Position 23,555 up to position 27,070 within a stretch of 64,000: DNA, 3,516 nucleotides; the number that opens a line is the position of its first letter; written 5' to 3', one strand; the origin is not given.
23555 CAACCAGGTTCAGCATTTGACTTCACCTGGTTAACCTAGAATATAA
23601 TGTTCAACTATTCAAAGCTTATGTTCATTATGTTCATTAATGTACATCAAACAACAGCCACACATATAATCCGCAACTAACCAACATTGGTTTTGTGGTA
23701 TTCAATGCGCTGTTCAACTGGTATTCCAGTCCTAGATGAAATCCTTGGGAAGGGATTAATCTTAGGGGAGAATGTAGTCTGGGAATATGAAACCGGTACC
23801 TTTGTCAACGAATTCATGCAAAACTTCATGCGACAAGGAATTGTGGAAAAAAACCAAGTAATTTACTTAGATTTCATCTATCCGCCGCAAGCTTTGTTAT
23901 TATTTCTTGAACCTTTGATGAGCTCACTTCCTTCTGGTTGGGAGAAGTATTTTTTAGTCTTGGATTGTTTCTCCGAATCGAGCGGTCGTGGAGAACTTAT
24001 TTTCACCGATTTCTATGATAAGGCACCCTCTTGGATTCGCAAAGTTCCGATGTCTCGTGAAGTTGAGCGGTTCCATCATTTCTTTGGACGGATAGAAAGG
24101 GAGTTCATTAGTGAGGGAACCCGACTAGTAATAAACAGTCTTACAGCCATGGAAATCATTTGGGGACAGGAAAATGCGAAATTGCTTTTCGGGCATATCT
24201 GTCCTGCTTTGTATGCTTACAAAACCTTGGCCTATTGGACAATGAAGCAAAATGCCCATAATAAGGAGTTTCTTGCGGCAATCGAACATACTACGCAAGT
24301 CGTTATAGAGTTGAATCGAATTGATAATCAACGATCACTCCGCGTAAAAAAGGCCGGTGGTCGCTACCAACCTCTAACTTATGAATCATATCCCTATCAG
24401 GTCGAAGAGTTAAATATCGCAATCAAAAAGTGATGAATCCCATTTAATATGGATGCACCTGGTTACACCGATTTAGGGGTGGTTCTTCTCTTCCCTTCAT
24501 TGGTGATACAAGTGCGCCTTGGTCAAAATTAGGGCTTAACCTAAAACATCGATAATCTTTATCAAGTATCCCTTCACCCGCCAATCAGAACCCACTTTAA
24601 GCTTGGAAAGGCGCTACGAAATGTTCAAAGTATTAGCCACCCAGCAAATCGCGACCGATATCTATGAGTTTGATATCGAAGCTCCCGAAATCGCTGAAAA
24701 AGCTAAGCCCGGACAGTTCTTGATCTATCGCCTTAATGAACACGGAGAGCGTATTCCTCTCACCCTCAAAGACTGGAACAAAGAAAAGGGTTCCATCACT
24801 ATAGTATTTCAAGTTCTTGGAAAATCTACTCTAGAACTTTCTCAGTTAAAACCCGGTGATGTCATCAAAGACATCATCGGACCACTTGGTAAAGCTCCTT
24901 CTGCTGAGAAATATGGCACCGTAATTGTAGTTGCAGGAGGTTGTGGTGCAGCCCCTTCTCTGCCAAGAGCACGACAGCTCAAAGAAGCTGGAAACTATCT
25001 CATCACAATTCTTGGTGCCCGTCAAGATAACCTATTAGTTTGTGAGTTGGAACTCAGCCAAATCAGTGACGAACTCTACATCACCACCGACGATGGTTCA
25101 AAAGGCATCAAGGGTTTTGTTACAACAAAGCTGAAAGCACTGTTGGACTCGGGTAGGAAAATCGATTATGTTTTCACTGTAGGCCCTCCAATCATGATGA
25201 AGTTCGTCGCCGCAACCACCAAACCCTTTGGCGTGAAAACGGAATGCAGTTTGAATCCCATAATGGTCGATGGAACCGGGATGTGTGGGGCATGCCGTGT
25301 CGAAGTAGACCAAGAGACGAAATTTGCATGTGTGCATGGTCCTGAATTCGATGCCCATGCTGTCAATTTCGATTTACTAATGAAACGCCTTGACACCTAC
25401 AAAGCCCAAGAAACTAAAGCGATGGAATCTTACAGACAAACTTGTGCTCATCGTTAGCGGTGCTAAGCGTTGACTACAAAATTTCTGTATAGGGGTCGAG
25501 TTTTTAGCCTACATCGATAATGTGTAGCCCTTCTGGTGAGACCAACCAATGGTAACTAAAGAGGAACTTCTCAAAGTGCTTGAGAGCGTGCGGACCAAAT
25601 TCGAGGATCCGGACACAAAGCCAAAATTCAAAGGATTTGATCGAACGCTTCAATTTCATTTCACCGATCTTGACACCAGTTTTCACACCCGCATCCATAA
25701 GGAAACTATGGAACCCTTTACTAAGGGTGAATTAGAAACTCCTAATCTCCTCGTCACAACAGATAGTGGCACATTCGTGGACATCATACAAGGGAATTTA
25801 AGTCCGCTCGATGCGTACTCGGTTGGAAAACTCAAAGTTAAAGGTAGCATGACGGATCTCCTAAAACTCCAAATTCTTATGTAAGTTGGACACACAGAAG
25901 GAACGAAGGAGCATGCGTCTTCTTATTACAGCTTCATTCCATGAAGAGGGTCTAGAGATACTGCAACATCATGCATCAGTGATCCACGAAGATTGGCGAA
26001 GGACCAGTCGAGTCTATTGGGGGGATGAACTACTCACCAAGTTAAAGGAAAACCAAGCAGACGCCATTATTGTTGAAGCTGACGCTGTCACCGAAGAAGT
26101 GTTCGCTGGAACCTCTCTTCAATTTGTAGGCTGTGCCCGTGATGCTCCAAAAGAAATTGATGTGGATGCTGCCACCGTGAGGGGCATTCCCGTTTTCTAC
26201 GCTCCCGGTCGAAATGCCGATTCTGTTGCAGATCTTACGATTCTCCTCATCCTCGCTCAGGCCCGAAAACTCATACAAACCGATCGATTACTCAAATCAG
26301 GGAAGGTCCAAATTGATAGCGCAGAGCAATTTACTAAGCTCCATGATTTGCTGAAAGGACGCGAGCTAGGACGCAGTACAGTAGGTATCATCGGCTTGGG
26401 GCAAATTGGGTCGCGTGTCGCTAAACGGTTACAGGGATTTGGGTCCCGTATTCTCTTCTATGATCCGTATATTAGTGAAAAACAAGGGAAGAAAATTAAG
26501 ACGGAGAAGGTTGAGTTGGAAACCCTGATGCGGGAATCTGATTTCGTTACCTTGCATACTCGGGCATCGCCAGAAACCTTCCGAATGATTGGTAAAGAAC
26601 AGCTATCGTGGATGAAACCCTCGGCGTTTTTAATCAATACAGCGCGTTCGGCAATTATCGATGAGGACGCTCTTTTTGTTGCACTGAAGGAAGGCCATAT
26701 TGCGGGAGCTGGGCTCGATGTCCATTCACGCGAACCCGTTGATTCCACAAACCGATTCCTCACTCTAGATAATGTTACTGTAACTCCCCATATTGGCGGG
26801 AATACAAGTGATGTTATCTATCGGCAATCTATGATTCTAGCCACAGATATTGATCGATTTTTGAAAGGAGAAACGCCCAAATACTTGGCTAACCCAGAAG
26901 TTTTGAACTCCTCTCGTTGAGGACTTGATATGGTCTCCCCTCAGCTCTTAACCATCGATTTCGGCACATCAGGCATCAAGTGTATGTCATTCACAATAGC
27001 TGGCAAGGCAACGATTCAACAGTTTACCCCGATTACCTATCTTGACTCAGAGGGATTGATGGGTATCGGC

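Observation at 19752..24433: Candidate new glutamate/nitrogen control system: RHH-4xV4R regulator, extended GDH, inactive KaiC and shared operators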

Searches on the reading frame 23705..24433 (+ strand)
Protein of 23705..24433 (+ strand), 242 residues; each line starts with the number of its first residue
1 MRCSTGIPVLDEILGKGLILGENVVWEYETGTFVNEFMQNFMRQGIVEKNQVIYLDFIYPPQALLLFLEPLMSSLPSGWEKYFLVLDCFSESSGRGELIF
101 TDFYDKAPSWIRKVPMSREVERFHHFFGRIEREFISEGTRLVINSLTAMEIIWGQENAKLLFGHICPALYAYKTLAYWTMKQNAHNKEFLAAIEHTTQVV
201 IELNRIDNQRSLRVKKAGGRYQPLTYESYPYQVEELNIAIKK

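Call 48: find_homologous_proteins(query=window:23705-24433:+)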
Query window:23705-24433:+ (242 aa): 265 proteins with E <= 0.001 among 423 candidates; the best 120 are listed. Only proteins of 133 to 424 residues were searched: fused or split forms outside these lengths cannot appear, so this answer is no evidence that the protein stands alone or is whole; lengths 'longer' or 'shorter' looks for them.
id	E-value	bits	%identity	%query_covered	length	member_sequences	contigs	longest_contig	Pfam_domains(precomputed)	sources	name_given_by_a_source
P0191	1.5e-161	554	100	100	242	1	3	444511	PF05625.18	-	-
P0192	3.4e-141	487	87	100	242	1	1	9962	PF06745.20,PF05625.18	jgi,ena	-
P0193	3.1e-138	477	85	100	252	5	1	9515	PF05625.18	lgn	-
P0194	9.1e-138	476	85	99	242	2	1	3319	PF06745.20,PF05625.18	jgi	jgi:KaiC/GvpD/RAD55 family RecA-like ATPase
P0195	4.6e-136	470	83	100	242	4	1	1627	PF06745.20,PF05625.18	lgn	-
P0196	2.5e-134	464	83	99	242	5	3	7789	PF06745.20,PF05625.18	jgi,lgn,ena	-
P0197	3.1e-134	464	81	100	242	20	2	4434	PF05625.18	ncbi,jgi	ncbi:MAG: RAD55 family ATPase [Candidatus Hermodarchaeia archaeon]|jgi:KaiC/GvpD/RAD55 family RecA-l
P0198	3.3e-134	464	83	99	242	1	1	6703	PF06745.20,PF05625.18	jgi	jgi:KaiC/GvpD/RAD55 family RecA-like ATPase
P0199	3.2e-133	461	82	100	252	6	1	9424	PF06745.20,PF05625.18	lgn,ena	-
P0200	3.4e-132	457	81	99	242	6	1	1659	PF05625.18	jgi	jgi:KaiC/GvpD/RAD55 family RecA-like ATPase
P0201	5.6e-132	457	80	100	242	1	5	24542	PF05625.18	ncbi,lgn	ncbi:MAG: RAD55 family ATPase [Candidatus Odinarchaeota archaeon]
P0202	1.0e-131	456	81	100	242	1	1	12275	PF05625.18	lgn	-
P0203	1.3e-131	456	80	100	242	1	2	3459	PF05625.18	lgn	-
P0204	3.0e-130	451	79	100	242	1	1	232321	PF06745.20,PF05625.18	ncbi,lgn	-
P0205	4.4e-130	451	80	100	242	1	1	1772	PF05625.18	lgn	-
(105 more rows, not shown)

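Call 93: search_solved_structures(query=A5, max_evalue=0.01, show_alignments=3)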
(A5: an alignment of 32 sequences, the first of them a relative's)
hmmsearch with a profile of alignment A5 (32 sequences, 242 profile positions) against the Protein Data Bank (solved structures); distinct sequences matched with E-value up to 0.01: 30.
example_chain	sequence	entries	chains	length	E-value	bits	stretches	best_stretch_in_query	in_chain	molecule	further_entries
8zn7_D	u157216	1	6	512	1.7e-06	30.9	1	3-95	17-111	KaiC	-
8zn6_F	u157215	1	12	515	3e-06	30.2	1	3-96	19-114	KaiC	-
4dug_A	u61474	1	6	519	1.5e-05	27.8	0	3-96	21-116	Circadian clock protein kinase kaiC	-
7x1y_A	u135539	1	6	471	2e-05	27.4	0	3-96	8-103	Circadian clock oscillator protein KaiC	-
7x1z_A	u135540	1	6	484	2.2e-05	27.3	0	3-96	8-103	Circadian clock oscillator protein KaiC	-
4ijm_A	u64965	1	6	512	2.6e-05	27.1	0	3-96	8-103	Circadian clock protein kinase KaiC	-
7s65_A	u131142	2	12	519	2.7e-05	27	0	3-96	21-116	Circadian clock protein kinase KaiC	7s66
8wv8_A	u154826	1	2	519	2.7e-05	27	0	3-96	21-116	Circadian clock oscillator protein KaiC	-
8wve_A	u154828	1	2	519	2.8e-05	27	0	3-96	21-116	Circadian clock oscillator protein KaiC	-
3k0c_A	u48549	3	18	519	2.8e-05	27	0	3-96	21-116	Circadian clock protein kinase KaiC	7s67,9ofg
7dye_A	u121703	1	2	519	2.8e-05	27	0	3-96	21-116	Circadian clock protein kinase KaiC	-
3k0a_A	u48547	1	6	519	2.8e-05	27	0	3-96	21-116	Circadian clock protein kinase KaiC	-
3k09_A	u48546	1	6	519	2.8e-05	27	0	3-96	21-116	Circadian clock protein kinase kaiC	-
7dyi_A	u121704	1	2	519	2.8e-05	27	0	3-96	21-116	Circadian clock protein kinase KaiC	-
7wdc_A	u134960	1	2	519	2.8e-05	27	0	3-96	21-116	Circadian clock protein kinase KaiC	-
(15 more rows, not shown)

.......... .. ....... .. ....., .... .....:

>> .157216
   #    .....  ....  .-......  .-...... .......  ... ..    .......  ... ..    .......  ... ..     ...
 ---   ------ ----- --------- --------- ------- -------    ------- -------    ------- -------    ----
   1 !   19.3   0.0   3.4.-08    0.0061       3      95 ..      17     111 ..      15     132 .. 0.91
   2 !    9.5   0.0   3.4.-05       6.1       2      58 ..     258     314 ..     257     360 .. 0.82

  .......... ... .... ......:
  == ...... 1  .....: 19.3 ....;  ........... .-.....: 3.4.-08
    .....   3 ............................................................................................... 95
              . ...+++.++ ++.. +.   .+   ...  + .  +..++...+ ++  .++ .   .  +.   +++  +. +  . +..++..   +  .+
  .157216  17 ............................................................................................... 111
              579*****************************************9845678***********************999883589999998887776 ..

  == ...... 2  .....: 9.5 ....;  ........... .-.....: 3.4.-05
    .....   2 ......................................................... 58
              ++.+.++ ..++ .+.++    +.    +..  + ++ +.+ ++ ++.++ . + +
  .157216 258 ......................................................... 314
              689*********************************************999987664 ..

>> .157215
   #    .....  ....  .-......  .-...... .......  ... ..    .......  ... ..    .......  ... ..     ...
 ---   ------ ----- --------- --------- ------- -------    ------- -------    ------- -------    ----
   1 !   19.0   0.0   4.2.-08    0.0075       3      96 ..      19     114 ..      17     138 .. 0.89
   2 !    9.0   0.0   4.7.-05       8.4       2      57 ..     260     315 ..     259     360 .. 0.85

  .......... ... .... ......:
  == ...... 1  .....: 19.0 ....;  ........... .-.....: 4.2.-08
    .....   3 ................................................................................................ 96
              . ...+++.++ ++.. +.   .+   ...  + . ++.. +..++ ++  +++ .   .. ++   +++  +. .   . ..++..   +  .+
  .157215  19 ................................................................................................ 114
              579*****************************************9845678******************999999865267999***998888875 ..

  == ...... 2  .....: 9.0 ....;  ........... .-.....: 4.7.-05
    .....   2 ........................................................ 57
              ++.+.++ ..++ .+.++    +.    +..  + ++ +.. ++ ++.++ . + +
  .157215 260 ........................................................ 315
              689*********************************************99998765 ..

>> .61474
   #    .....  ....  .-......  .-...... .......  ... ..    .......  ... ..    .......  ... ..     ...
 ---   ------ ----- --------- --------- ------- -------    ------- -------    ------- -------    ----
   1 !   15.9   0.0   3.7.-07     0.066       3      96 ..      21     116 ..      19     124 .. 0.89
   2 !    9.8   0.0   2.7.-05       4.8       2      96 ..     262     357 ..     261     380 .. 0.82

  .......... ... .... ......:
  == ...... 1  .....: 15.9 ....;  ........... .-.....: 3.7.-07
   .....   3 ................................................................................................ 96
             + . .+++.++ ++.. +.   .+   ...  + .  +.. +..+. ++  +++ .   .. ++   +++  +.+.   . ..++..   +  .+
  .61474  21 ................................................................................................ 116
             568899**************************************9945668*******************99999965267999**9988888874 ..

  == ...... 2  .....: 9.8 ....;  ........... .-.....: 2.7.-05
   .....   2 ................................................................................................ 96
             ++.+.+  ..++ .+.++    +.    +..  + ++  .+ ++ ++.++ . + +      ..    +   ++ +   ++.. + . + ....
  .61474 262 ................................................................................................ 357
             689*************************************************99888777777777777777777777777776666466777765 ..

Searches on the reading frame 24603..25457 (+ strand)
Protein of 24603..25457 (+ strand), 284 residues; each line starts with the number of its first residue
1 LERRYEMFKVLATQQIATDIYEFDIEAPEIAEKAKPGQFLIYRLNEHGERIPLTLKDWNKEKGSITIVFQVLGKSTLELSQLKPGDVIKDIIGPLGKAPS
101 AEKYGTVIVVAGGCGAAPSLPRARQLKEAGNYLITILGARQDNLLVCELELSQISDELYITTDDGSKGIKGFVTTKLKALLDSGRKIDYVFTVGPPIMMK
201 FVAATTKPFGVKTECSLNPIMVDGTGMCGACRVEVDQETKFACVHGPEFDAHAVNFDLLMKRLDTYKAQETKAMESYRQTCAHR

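Call 7: search_protein_families(library=pfam, proteins=[window:24603-25457:+], max_evalue=0.1)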
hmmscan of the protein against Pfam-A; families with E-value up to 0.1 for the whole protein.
window:24603-25457:+ (284 aa): 4 families
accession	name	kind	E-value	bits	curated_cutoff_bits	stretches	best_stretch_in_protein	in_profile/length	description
PF10418.14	DHODB_Fe-S_bind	-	2.6e-13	49.9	23.9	1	218-254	1-40/41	Iron-sulfur cluster binding domain of dihydroorotate dehydrogenase B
PF00175.26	NAD_binding_1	-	0.00026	22.1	22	1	110-203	2-108/109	Oxidoreductase NAD-binding domain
PF00970.30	FAD_binding_6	-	0.0026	18.5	21.1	1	15-97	9-96/99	Oxidoreductase FAD-binding domain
PF00111.32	Fer2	-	0.058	13.8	21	0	208-239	28-51/77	2Fe-2S iron-sulfur cluster binding domain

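Call 87: search_protein_families(library=ncbifam, proteins=[window:24603-25457:+], max_evalue=0.001)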
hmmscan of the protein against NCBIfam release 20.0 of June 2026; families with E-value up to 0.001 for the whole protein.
window:24603-25457:+ (284 aa): 15 families
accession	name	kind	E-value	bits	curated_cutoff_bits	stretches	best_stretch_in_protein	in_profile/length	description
NF004862.0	PRK06222.1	subfamily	2.3e-118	394.8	220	1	7-283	1-277/281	sulfide/dihydroorotate dehydrogenase-like FAD/NAD-binding protein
NF009414.0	PRK12778.1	equivalog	7e-108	361.8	1103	1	7-278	1-272/752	bifunctional dihydroorotate dehydrogenase B NAD binding subunit/NADPH-dependent glutamate synthase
NF009413.0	PRK12775.1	equivalog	7.5e-84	282.2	1895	1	7-282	1-276/1006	putative trifunctional 2-polyprenylphenol hydroxylase/glutamate synthase subunit beta/ferritin domain-containing protein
NF009415.0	PRK12779.1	equivalog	8.9e-71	239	1519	1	9-275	652-939/944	putative bifunctional glutamate synthase subunit beta/2-polyprenylphenol hydroxylase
NF000796.0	PRK00054.1-1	equivalog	1.8e-39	135.5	224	1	14-267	12-244/254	dihydroorotate dehydrogenase electron transfer subunit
NF000798.0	PRK00054.1-3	equivalog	3.8e-38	131.5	219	1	2-254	2-242/244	dihydroorotate dehydrogenase electron transfer subunit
NF000797.0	PRK00054.1-2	equivalog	5e-34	117.8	270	1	5-253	14-264/267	dihydroorotate dehydrogenase electron transfer subunit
NF000799.0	PRK00054.1-4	equivalog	1.7e-33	115.8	314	1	6-254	5-256/258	dihydroorotate dehydrogenase electron transfer subunit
NF006220.0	PRK08345.1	subfamily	7.6e-17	61.5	395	1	18-250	25-283/294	cytochrome-c3 hydrogenase subunit gamma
TIGR02911.1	sulfite_red_B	equivalog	3.6e-16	59.1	288.6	1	29-250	26-252/261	anaerobic sulfite reductase subunit AsrB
NF004470.0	PRK05802.1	equivalog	3.3e-15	55.9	313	1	3-239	63-309/330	sulfide/dihydroorotate dehydrogenase-like FAD/NAD-binding protein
NF040835.1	sulfhyd_HydG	equivalog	2e-13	50.2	650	1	18-251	32-281/292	NADPH-dependent hydrogenase/sulfhydrogenase 1 subunit gamma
NF040830.1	sulfhyd_ShyC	equivalog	1.1e-11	44.5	600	2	29-119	32-123/288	NAD(P)-dependent hydrogenase/sulfhydrogenase 2 subunit gamma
NF040810.1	BenC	equivalog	1e-06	28.1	430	1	79-213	181-322/333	benzoate 1,2-dioxygenase electron transfer component BenC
NF045803.1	MethMoxFADbindMmoC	equivalog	1.7e-05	23.8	500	1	14-214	115-333/343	aromatic/alkene monooxygenase hydroxylase FAD-binding subunit MmoC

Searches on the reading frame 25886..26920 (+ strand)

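Call 7: search_protein_families(library=pfam, proteins=[window:25886-26920:+], max_evalue=0.1)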
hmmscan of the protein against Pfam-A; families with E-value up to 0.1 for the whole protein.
window:25886-26920:+ (344 aa): 8 families
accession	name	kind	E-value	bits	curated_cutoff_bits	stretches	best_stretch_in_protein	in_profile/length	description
PF02826.25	2-Hacid_dh_C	-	8.8e-56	188.5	25.1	1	120-304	2-178/178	D-isomer specific 2-hydroxyacid dehydrogenase, NAD binding domain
PF00389.36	2-Hacid_dh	-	4.1e-16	59.3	24.6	1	13-335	2-133/134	D-isomer specific 2-hydroxyacid dehydrogenase, catalytic domain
PF03720.21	UDPG_MGDP_dh_C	-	0.0011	19.7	30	1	177-240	21-85/103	UDP-glucose/GDP-mannose dehydrogenase family, UDP binding domain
PF03446.21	NAD_binding_2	-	0.0019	18.7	21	1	165-270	1-110/161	NAD binding domain of 6-phosphogluconate dehydrogenase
PF03807.23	F420_oxidored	-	0.012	16.7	21.6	1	165-223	1-65/94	NADP oxidoreductase coenzyme F420-dependent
PF02254.24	TrkA_N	-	0.04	14.7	23.8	0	168-187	3-21/116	TrkA-N domain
PF00899.27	ThiF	-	0.049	13.2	28.1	1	159-187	16-44/238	ThiF family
PF13241.12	NAD_binding_7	-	0.085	13.9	22.1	0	163-226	7-70/104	Putative NAD(P)-binding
